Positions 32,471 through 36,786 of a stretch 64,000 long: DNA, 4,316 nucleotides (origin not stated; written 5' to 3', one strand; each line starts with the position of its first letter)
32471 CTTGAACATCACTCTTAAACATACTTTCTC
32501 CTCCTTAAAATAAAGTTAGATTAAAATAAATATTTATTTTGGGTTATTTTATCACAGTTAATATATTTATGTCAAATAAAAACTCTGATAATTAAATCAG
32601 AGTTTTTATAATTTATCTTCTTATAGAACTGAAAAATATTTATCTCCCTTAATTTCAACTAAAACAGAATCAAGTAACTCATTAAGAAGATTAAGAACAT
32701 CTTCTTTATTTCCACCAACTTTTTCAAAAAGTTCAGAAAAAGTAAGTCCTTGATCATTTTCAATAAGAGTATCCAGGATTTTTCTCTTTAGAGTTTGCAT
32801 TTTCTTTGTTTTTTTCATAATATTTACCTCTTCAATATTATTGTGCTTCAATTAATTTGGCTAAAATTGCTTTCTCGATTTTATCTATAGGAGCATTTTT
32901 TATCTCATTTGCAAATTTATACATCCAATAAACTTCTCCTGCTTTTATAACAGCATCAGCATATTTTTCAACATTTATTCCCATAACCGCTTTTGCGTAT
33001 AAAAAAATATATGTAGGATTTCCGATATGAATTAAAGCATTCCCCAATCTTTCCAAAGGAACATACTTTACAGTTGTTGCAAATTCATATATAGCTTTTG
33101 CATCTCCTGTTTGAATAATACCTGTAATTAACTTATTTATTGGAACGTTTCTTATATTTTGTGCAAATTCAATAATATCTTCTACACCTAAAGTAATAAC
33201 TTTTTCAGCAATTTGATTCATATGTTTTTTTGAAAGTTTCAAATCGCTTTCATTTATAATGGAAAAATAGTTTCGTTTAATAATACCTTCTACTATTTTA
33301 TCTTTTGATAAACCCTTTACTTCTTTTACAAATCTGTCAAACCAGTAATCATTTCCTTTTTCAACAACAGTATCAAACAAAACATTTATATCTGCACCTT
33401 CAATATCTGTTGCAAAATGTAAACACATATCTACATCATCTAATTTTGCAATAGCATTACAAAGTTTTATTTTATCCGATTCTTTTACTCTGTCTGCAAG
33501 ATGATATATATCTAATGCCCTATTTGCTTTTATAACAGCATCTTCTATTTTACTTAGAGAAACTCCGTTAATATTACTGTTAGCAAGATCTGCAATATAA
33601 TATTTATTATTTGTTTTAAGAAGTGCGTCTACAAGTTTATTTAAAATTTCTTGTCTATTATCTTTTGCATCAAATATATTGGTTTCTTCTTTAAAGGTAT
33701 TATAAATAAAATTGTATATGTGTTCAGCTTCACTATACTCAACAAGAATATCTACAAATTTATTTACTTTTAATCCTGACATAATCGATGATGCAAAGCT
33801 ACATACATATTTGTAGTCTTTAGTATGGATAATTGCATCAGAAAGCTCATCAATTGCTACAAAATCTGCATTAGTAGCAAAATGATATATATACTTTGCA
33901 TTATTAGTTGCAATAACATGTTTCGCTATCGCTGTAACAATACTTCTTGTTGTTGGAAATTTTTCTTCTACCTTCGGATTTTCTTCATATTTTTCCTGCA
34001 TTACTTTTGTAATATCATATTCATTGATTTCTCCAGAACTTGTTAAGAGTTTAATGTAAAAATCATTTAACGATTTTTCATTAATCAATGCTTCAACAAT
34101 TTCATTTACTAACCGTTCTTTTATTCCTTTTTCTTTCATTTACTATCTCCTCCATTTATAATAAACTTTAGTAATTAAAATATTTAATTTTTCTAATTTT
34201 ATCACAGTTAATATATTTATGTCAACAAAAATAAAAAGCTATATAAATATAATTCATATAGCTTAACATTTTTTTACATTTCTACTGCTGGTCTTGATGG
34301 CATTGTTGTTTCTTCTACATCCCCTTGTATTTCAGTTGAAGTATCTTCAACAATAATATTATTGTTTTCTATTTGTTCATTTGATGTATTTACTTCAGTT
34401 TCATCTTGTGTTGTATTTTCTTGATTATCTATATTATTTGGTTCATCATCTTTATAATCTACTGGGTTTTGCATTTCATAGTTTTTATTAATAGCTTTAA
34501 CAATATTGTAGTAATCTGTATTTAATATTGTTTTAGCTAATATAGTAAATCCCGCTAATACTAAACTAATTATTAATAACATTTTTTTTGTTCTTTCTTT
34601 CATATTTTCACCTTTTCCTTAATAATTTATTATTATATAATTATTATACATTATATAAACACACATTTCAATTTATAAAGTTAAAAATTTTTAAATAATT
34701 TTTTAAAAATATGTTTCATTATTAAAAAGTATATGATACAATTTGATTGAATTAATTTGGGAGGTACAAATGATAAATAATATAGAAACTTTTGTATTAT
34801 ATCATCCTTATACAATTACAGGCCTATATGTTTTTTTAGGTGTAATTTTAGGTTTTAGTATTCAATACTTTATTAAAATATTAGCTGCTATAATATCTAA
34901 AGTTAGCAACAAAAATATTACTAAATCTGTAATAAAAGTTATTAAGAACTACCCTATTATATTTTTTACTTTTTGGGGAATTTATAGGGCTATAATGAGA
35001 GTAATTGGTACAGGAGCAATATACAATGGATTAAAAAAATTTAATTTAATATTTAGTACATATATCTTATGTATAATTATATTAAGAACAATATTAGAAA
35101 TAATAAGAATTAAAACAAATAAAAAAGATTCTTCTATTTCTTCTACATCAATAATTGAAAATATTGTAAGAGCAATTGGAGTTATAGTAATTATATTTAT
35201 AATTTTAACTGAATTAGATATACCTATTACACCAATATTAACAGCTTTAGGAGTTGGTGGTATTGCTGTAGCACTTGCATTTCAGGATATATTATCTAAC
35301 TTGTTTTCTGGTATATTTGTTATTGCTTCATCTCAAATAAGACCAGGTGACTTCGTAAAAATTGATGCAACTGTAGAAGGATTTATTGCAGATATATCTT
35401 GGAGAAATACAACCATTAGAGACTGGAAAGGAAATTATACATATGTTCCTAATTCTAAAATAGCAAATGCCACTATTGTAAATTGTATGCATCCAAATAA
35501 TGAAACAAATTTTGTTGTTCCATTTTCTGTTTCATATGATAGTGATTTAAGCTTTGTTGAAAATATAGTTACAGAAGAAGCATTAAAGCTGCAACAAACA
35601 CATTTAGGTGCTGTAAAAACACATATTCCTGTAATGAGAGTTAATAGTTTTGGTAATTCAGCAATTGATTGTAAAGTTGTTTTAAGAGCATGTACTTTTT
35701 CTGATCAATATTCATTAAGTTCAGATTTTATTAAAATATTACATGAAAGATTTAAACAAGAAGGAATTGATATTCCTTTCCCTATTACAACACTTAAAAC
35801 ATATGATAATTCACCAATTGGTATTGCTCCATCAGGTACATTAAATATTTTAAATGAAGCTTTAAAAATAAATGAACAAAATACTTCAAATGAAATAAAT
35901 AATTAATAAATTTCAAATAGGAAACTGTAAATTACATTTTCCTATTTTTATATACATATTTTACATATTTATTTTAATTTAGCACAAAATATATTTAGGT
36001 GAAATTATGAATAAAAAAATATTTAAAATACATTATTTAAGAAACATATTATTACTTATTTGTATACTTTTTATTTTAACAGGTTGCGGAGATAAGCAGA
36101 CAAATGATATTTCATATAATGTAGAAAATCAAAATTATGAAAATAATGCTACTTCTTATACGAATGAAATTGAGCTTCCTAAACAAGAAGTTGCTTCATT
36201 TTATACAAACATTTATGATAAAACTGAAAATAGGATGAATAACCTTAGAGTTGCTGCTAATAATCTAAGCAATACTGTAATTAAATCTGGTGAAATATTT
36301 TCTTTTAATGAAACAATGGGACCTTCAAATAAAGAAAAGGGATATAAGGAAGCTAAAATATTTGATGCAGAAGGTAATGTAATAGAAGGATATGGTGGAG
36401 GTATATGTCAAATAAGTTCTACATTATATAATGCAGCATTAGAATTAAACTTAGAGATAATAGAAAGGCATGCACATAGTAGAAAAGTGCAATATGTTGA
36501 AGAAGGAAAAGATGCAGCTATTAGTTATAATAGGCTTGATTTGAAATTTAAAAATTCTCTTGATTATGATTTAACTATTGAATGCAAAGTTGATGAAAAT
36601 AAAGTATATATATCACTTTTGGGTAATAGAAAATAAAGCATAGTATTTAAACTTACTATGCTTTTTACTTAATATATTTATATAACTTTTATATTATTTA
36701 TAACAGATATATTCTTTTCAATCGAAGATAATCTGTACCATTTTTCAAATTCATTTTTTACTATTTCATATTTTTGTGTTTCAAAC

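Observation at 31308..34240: Paralogous 28-aa helical-repeat proteins with identical promoters flanking a 76-aa winged-helix-like protein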

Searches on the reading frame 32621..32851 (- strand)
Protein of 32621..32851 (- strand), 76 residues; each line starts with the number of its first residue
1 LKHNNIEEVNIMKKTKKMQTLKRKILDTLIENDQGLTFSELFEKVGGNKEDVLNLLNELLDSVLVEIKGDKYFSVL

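Call 4: search_protein_families(library=pfam, proteins=[window:32621-32851:-], max_evalue=10)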
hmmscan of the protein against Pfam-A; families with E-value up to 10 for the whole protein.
window:32621-32851:- (76 aa): 13 families
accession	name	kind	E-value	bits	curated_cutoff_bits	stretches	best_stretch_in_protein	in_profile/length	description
PF21212.3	Dimerisation2-like_dom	-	0.007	17.1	27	1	21-72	21-72/72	Dimerisation2-like domain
PF08784.17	RPA_C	-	0.016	16.4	22.6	1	11-61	42-95/106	Replication protein A C terminal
PF13412.12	HTH_24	-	0.019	14.9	21.9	1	20-46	3-28/48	Winged helix-turn-helix DNA-binding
PF00268.27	Ribonuc_red_sm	-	0.021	14.6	33.6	1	5-75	205-276/281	Ribonucleotide reductase, small chain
PF24038.1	DUF7347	-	0.032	14.9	27.6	1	24-55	15-47/77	Domain of unknown function (DUF7347)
PF22278.2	DUF6958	-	0.047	14.5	27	1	15-46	18-49/90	Family of unknown function (DUF6958)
PF09339.16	HTH_IclR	-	0.052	13.8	22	1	25-60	8-43/52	IclR helix-turn-helix domain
PF21128.4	MCM4_WHD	-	0.091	13.3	24.4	1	18-48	7-39/75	MCM4, winged helix domain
PF22560.2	GMT-wHTH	-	0.098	13.6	27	1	14-45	22-51/82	GMT-like wHTH domain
PF20024.5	DUF6432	-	0.11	13.1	29.6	1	20-70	12-63/97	Family of unknown function (DUF6432)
PF08100.18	Dimerisation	-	0.11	12.8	25.6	1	24-67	29-72/93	O-methyltransferase dimerisation domain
PF22161.1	Mre11_C_bact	-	0.14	12.6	27.4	1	38-63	17-42/47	Mre11 C-terminal domain, bacteria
PF19121.6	DUF5805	-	0.15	12.9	28.5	1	14-61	7-54/67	Family of unknown function (DUF5805)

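Call 5: search_protein_families(library=ncbifam, proteins=[window:32621-32851:-], max_evalue=10)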
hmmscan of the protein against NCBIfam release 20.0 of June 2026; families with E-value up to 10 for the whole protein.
window:32621-32851:- (76 aa): 7 families
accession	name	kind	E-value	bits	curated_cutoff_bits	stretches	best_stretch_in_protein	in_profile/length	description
NF053814.1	teico_TcaR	equivalog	0.0027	17.8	170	1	24-68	42-85/151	MarR family transcriptional regulator TcaR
NF040939.2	trans_reg_lrs14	equivalog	0.0073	16.3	90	1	6-66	7-67/103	Lrs14 family HTH-type transcriptional regulator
NF053543.1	FlxJ_fam_MTase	equivalog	0.041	12.8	560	1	21-73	34-86/352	FlxJ family methyltransferase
TIGR04452.1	Lepto_Lipo_YY_C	subfamily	0.073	13.2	28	1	19-73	26-75/116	TIGR04452 family lipoprotein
NF010251.0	PRK13696.1-3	equivalog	0.12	12.9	101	1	63-74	18-29/84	hypothetical protein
NF045644.1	TransRegBhcR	equivalog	0.15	11.4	350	1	13-68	17-73/267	HTH-type transcriptional regulator BhcR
TIGR02512.1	FeFe_hydrog_A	subfamily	0.21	10.4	405.95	1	2-69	205-274/375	[FeFe] hydrogenase, group A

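Call 14: find_homologous_proteins(query=window:32621-32851:-, max_evalue=0.01)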
Query window:32621-32851:- (76 aa): 1 proteins with E <= 0.01 among 2 candidates.
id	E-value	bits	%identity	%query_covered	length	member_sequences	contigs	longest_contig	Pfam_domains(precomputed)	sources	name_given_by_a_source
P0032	2.9e-31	124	98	86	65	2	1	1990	-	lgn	-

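Call 15: find_encoding_contigs(protein=P0032, flank=5000)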
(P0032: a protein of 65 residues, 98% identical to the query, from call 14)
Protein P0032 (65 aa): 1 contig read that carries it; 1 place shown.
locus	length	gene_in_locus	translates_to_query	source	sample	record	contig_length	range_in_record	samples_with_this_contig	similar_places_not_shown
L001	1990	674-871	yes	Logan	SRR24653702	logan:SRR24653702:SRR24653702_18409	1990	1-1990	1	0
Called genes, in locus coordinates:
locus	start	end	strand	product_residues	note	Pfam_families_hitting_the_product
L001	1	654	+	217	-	?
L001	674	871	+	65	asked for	-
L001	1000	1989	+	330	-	?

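Call 32: search_protein_families(library=phrogs, proteins=[window:32621-32818:-], max_evalue=1)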
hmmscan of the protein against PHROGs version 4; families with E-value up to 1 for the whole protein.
window:32621-32818:- (65 aa): 6 families
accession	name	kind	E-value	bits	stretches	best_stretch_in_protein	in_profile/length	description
phrog_11046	-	transcription regulation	0.0062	17.4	1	7-60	7-59/94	transcriptional regulator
phrog_5361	-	unknown function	0.012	16.5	1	5-56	14-65/73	-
phrog_29385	-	unknown function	0.017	16.3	1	9-61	31-79/102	-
phrog_142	-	moron, auxiliary metabolic gene and host takeover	0.02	16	1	5-59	8-61/116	Ren-like exclusion protein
phrog_34278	-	unknown function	0.025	15.7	1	9-55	29-75/90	-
phrog_1123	-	unknown function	0.088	13.7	1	5-60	27-82/112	-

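Call 33: search_protein_families(library=padloc, proteins=[window:32621-32818:-], max_evalue=1)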
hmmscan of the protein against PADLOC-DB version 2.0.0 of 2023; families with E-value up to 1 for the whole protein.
window:32621-32818:- (65 aa): 5 families
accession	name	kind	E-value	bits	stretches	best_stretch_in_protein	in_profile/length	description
PDLC02975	WH_III-A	-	0.0002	19.8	1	7-61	1-55/103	-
PDLC01866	CARF3--CARF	-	0.00094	17.2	1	3-60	133-189/207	-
PDLC01438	Csa3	-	0.0028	15.7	1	10-57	149-192/305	"CAS-I,CAS-II,CAS-III,CAS-IV,CAS-V,CAS-VI; associated_signaling"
PDLC01858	CARF3--CARF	-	0.012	13.5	1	6-62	141-195/204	-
PDLC01857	CARF3--CARF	-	0.012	13.3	1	4-60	123-179/201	-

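Call 61: predict_structure(alignment_id=A5)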
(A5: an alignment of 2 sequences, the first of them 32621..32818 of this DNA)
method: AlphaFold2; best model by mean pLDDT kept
length: 65 residues; sequences in the alignment: 2
mean_pLDDT: 77.9   pTM: 0.61
mean pLDDT of the five models: 77.9, 72.8, 59.0, 59.0, 54.5
residues with pLDDT >= 90: 13; 70-90: 37; 50-70: 8; < 50: 7
segments of 3 or more residues with pLDDT < 50: 60-65
pLDDT, mean of each block of 10 residues (from residue 1): 72 89 85 89 88 63 41
secondary structure, 60 per line:
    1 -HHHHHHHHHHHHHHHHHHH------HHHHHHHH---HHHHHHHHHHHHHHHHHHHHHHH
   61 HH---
elements in order: H2-20 H27-34 H38-62
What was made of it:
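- On Winged-helix HTH (small protein): Three helices are predicted and the C-terminal 'wing' has low confidence (call 61).
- Closest known: Minimal winged-helix domains. Different: The wing is not modelled (call 61).
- The small protein's fold model is only moderately confident (pLDDT 78, C-terminus < 50, call 61).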

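Call 62: search_solved_structures(query=window:32621-32818:-, max_evalue=10, show_alignments=3)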
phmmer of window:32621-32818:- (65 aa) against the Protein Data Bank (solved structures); distinct sequences matched with E-value up to 10: 7.
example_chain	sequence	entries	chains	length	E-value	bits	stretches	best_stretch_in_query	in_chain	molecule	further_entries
2xvc_A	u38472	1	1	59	0.3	14.8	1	10-56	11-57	ESCRT-III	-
3mtu_E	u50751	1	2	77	0.6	13.8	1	26-57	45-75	Capsid assembly scaffolding protein,Tropomyosin alpha-1 chain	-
3s5r_A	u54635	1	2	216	0.74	13.5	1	12-52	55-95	Transcriptional regulator TetR family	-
1uly_A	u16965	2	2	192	1.1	13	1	7-58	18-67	hypothetical protein PH1932 | hypothetical transcription regulator protein, PH1932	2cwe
7sbe_A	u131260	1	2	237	1.6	12.5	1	16-44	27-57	Telomerase reverse transcriptase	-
3fms_A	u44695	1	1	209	3.2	11.6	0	3-56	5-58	Transcriptional regulator, GntR family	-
3sxy_A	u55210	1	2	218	5.3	10.9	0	3-56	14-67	Transcriptional regulator, GntR family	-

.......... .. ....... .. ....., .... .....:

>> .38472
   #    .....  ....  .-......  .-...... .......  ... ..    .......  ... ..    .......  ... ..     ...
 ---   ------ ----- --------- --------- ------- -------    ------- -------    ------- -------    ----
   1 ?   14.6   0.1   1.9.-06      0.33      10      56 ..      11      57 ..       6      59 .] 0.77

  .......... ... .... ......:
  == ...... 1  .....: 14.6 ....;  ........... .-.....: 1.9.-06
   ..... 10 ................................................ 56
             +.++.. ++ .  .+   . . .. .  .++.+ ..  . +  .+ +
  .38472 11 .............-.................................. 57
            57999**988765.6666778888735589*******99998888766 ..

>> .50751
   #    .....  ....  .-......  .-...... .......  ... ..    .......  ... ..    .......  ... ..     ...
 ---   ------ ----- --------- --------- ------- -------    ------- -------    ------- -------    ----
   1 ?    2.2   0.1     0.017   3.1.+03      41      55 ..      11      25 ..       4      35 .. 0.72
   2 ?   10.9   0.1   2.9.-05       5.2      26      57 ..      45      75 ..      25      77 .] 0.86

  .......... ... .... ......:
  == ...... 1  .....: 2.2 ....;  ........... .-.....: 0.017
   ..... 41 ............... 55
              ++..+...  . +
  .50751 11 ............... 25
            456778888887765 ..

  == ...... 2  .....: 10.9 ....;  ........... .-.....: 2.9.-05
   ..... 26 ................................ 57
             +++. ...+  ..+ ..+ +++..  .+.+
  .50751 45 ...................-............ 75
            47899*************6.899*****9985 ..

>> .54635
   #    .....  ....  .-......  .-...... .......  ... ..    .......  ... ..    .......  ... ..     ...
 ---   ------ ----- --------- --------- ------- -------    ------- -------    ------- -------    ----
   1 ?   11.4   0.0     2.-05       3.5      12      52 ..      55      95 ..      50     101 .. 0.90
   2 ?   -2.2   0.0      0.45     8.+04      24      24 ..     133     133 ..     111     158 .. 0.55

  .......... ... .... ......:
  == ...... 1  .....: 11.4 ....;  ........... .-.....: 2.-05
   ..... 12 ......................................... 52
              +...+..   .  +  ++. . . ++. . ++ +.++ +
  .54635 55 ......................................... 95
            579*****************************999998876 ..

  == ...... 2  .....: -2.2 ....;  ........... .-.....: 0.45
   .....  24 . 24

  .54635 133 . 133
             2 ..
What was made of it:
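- On Winged-helix HTH (small protein): Only sub-threshold HMM hits, though all are to wH families (calls 4, 5, 33, 62).
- Closest known: Minimal winged-helix domains. Same: Weak hits to many wH families appear in four libraries (calls 4, 5, 32, 33, 62).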

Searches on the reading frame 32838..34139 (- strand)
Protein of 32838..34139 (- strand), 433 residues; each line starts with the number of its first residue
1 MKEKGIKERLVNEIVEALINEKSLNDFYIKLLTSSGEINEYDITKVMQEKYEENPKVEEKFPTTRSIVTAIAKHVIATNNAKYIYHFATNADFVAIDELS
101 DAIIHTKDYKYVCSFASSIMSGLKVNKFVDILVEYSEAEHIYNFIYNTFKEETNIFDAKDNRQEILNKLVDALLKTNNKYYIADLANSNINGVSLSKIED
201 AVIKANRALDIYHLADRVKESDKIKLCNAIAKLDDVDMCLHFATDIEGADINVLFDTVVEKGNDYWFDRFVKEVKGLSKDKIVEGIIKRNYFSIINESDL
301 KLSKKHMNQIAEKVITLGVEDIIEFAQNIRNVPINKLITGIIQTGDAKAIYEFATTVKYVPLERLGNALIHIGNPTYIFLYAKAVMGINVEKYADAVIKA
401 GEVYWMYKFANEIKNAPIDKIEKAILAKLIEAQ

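Call 4: search_protein_families(library=pfam, proteins=[window:32838-34139:-], max_evalue=10)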
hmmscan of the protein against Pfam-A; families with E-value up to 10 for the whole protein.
window:32838-34139:- (433 aa): 2 families
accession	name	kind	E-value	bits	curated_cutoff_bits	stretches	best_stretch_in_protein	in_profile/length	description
PF07996.16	T4SS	-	0.11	13.2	24.7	0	329-357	136-164/197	Type IV secretion system proteins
PF03962.21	Mnd1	-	0.13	12.9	23.5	1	2-23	23-44/60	Mnd1 HTH domain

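Call 5: search_protein_families(library=ncbifam, proteins=[window:32838-34139:-], max_evalue=10)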
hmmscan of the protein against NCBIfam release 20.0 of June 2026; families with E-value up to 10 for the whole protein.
window:32838-34139:- (433 aa): 2 families
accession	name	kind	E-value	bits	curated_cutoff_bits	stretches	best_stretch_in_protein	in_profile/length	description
TIGR02395.1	rpoN_sigma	equivalog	0.0014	17.7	277.35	1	100-184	233-317/434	RNA polymerase factor sigma-54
NF009548.0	PRK12938.1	equivalog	0.049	13.4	472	1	251-367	93-213/246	3-ketoacyl-ACP reductase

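Call 32: search_protein_families(library=phrogs, proteins=[window:32838-34139:-], max_evalue=1)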
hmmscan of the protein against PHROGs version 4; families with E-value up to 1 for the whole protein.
window:32838-34139:- (433 aa): 1 family
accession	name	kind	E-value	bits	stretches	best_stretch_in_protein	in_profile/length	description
phrog_15596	-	head and packaging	0.75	11.2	1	66-138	20-93/113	minor head protein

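Call 33: search_protein_families(library=padloc, proteins=[window:32838-34139:-], max_evalue=1)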
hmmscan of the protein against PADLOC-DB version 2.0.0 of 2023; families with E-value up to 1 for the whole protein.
window:32838-34139:- (433 aa): 0 families

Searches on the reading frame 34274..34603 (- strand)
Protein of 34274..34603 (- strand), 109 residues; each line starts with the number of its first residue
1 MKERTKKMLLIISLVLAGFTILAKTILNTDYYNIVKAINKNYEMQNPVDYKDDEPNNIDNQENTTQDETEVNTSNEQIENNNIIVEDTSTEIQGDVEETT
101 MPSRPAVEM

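Call 4: search_protein_families(library=pfam, proteins=[window:34274-34603:-], max_evalue=10)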
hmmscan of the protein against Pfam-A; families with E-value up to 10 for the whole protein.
window:34274-34603:- (109 aa): 1 family
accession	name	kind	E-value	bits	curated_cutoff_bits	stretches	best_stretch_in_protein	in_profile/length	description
PF11368.13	DUF3169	-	0.47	10.5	31.6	1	6-54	135-182/250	Protein of unknown function (DUF3169)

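Call 5: search_protein_families(library=ncbifam, proteins=[window:34274-34603:-], max_evalue=10)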
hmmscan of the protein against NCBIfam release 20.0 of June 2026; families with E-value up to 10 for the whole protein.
window:34274-34603:- (109 aa): 4 families
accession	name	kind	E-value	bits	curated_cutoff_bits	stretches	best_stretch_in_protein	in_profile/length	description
NF041443.1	DDRRRQL_YjdP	equivalog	2.7e-05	24.4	90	1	4-86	3-81/101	DDRRRQL repeat protein YjdP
NF011109.0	PRK14537.1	equivalog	0.048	13.3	187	1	15-100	94-178/232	50S ribosomal protein L20/unknown domain fusion protein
NF033641.1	antiterm_LoaP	exception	0.085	13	125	1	6-87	42-124/166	antiterminator LoaP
NF004929.0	PRK06286.2-2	equivalog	0.14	12.3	279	1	8-79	62-130/143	putative monovalent cation/H+ antiporter subunit G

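Call 32: search_protein_families(library=phrogs, proteins=[window:34274-34603:-], max_evalue=1)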
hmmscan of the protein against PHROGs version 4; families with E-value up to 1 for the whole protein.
window:34274-34603:- (109 aa): 1 family
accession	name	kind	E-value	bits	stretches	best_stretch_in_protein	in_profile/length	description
phrog_36266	-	unknown function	0.12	13.8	1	39-92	79-133/138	-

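Call 33: search_protein_families(library=padloc, proteins=[window:34274-34603:-], max_evalue=1)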
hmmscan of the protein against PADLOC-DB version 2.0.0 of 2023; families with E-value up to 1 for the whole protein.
window:34274-34603:- (109 aa): 1 family
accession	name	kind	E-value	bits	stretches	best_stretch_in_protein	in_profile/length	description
PDLC02190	DUF3780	-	0.13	9.4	1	26-96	173-241/361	-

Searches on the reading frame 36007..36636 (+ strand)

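Call 79: search_protein_families(library=pfam, proteins=[window:36007-36636:+], max_evalue=0.00001)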
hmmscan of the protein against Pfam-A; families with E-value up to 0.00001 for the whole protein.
window:36007-36636:+ (209 aa): 1 family
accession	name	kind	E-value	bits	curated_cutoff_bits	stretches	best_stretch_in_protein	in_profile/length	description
PF04294.18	VanW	-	2.9e-48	163.1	27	1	75-204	1-129/130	VanW like protein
